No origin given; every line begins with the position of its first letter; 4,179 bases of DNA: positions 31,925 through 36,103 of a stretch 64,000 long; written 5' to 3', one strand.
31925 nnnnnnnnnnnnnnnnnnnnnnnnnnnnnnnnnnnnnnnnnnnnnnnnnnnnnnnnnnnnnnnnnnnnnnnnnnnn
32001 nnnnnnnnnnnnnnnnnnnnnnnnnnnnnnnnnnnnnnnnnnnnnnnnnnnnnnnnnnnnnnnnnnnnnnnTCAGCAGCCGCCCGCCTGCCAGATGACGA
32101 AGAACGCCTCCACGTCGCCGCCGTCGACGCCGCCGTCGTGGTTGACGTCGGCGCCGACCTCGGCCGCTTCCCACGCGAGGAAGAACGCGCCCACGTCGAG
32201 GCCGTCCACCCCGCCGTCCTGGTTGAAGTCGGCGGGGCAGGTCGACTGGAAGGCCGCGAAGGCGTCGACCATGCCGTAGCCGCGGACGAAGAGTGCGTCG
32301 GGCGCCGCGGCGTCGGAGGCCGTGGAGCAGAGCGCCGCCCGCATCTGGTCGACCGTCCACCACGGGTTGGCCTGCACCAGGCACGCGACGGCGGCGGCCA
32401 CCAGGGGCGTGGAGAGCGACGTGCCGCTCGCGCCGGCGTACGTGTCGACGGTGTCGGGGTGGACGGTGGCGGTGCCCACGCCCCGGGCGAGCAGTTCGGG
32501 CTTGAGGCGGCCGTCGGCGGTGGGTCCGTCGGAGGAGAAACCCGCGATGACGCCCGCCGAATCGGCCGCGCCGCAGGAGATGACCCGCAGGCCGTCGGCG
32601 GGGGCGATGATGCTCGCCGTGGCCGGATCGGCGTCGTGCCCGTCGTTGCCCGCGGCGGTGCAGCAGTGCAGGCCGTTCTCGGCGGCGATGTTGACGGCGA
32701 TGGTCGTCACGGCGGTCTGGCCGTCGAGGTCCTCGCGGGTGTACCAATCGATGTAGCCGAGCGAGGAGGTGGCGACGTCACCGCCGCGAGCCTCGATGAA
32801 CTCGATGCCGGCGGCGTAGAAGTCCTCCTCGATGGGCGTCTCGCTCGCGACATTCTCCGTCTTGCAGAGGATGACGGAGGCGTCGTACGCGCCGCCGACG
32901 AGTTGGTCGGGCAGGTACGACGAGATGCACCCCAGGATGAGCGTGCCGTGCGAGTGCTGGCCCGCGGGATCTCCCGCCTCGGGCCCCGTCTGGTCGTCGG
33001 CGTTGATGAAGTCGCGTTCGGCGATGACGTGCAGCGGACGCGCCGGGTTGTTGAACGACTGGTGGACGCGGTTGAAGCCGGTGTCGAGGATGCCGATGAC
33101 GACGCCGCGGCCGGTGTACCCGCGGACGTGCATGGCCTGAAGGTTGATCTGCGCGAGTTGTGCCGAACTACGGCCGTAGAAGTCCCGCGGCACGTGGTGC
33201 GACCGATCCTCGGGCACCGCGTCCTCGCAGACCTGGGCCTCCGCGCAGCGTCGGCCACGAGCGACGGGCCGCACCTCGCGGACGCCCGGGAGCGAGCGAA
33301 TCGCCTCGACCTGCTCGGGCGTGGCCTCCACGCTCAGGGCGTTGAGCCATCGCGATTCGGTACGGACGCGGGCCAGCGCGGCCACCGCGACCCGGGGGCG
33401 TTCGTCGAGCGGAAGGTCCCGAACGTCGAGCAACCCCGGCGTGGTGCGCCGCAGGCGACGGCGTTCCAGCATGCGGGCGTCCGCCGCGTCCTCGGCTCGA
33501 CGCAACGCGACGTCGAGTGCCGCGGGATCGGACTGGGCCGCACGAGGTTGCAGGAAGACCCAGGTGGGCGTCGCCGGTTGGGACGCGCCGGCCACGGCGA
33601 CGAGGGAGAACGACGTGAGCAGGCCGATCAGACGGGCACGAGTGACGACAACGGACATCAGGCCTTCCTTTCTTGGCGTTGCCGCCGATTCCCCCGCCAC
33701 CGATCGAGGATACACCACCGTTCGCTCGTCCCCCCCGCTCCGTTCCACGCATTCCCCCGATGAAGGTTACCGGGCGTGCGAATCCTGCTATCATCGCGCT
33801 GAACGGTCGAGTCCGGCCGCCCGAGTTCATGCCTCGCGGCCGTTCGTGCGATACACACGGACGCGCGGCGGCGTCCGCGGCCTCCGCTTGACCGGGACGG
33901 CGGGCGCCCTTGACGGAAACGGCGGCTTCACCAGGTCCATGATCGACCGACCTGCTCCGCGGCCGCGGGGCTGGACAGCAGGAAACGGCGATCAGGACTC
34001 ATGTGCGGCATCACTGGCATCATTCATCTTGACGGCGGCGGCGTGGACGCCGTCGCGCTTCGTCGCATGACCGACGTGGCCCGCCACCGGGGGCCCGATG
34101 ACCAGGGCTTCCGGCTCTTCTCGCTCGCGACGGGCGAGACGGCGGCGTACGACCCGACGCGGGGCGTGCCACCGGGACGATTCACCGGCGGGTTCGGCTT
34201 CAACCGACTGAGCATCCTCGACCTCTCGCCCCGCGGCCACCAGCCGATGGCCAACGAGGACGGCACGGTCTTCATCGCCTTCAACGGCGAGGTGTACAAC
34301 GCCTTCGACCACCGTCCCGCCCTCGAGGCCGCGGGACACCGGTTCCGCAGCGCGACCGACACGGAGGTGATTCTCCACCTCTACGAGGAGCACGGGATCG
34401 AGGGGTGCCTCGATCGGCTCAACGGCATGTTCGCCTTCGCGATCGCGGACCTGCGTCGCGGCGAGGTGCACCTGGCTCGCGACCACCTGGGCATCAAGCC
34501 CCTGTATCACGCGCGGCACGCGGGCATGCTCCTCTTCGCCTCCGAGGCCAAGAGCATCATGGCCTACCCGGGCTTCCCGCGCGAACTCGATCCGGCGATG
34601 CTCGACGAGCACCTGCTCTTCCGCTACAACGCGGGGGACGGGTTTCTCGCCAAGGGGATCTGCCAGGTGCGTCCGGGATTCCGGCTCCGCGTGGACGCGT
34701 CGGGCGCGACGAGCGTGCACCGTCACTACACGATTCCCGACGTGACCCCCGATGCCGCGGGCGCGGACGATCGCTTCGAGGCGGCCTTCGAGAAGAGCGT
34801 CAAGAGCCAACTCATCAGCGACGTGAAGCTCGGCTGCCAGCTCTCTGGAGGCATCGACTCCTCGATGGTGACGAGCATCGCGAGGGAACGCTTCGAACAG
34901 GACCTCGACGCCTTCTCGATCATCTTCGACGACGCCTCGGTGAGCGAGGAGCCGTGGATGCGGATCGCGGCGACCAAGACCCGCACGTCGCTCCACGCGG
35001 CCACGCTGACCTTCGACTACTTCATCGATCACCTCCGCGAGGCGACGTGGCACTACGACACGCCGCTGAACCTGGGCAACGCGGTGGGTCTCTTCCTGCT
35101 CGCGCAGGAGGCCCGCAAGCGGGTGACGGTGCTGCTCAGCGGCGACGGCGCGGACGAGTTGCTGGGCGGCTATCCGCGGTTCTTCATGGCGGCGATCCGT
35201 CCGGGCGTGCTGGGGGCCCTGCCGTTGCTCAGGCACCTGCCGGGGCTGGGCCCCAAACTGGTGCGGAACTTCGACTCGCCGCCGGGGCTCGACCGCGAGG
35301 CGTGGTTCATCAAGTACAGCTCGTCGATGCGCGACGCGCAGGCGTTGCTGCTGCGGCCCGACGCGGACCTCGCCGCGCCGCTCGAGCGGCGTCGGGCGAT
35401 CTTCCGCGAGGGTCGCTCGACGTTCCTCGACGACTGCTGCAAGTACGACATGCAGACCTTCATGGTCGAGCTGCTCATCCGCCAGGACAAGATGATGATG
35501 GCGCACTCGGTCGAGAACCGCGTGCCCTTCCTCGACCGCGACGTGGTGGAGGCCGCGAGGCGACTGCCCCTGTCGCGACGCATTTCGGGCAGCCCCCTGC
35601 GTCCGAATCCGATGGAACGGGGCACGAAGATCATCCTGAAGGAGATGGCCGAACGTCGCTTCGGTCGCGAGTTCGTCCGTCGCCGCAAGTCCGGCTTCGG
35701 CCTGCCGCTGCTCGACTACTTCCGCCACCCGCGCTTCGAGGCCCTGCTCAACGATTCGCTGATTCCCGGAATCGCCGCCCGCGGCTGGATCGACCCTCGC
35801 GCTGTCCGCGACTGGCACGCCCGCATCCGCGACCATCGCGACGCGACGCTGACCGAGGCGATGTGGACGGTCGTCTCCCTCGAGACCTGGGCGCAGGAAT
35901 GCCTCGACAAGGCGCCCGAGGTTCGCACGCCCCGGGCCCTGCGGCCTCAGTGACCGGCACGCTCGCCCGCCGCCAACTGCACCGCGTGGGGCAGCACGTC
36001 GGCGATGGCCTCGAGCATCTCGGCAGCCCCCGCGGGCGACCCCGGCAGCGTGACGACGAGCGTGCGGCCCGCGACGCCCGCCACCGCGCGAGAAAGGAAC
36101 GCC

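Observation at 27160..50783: Five secreted proteins within 24 kb end in the same 55-aa Cys-to-Cys twin-loop module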

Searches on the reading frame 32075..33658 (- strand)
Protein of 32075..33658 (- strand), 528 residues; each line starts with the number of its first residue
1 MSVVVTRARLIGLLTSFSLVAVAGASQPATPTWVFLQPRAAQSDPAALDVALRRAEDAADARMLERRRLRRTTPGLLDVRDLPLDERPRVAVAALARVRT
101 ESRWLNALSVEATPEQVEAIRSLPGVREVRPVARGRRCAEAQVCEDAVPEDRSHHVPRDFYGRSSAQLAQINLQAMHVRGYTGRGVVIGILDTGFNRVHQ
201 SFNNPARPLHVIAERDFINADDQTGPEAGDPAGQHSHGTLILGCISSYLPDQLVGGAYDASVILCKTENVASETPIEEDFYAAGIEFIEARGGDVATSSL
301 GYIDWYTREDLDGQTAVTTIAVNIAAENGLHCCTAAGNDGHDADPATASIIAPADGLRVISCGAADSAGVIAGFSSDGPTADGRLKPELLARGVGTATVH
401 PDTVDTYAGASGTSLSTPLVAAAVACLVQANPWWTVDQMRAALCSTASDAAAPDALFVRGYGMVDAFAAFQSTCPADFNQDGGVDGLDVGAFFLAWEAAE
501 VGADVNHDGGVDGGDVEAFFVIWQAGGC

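Call 4: search_protein_families(library=ncbifam, max_evalue=0.01, proteins=[window:32075-33658:-])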
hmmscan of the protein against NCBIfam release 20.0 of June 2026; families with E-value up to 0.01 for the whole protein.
seq(528 aa): 9 families
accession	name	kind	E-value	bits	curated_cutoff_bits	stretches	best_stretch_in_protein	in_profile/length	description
TIGR03921.1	T7SS_mycosin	equivalog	3.1e-21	75.9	278.75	1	173-477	3-293/353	type VII secretion-associated serine protease mycosin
NF033595.1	denti_PrtP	equivalog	3.1e-08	32.7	300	1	359-472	421-504/606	dentilisin complex serine proteinase subunit PrtP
NF041540.1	dockerin_GC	domain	1.3e-07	31.9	29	1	474-526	1-66/67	GC-type dockerin domain-anchored protein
NF040809.1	germ_prot_CspBA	exception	2.5e-06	25.4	1250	1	356-429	974-1046/1099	bifunctional germination protease/germinant receptor pseudoprotease CspBA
NF051851.1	AtpSerPepEprS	equivalog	3e-06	25.6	1700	1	168-269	51-151/988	autotransporter serine peptidase EprS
NF040808.2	CspC_non_triad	exception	2.5e-05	22.9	675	0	358-428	429-498/556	bile acid germinant receptor pseudoprotease CspC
NF040553.1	SGO_0316_fam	subfamily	2.5e-05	22.1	1400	0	150-203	252-305/1486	SGO_0316/SGO_0317 family LPXTG-anchored serine peptidase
NF049966.1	QH_SP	equivalog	0.00072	19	165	0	188-342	2-128/219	subtilisin-like serine protease QhpE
TIGR03895.1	protease_PatA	subfamily_domain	0.0065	15.3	421.05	1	319-429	79-178/606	PatA/PatG family cyanobactin maturation protease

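Call 5: search_protein_families(library=pfam, max_evalue=0.1, proteins=[window:32075-33658:-])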
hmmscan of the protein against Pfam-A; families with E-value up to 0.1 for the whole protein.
seq(528 aa): 1 family
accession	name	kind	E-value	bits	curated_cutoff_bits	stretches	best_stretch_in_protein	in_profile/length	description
PF00082.27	Peptidase_S8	-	1.2e-39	136.8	21.8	1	183-462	1-288/288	Subtilase family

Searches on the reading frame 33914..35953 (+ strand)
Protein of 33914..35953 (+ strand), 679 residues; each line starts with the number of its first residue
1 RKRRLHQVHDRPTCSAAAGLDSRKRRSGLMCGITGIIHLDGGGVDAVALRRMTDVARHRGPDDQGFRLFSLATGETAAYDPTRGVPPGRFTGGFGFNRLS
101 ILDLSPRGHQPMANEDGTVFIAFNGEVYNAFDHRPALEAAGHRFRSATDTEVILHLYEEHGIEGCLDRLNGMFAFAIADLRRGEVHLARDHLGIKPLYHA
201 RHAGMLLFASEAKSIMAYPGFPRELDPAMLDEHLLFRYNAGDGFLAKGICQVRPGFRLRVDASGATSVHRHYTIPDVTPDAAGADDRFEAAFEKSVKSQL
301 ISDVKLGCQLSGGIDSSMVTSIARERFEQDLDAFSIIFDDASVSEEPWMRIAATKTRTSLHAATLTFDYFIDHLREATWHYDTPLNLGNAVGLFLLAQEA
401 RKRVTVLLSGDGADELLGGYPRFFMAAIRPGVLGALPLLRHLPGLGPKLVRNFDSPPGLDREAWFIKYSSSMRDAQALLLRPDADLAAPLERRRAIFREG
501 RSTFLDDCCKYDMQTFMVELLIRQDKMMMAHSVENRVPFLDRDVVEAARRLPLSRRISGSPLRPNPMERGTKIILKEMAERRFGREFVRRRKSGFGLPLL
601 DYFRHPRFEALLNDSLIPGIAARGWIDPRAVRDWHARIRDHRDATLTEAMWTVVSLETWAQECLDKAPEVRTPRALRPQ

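Call 9: search_protein_families(library=pfam, max_evalue=0.001, proteins=[window:33914-35953:+])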
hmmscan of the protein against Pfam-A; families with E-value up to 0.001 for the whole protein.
window:33914-35953:+ (679 aa): 3 families
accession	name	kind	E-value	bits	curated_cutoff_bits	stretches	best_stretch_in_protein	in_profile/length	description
PF00733.27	Asn_synthase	-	2.1e-72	245.1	21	1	288-660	2-353/354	Asparagine synthase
PF13537.11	GATase_7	-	1.6e-42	144.8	25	1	97-216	2-122/123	Glutamine amidotransferase domain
PF13522.11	GATase_6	-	7.9e-38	129.9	27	1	93-211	13-130/130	Glutamine amidotransferase domain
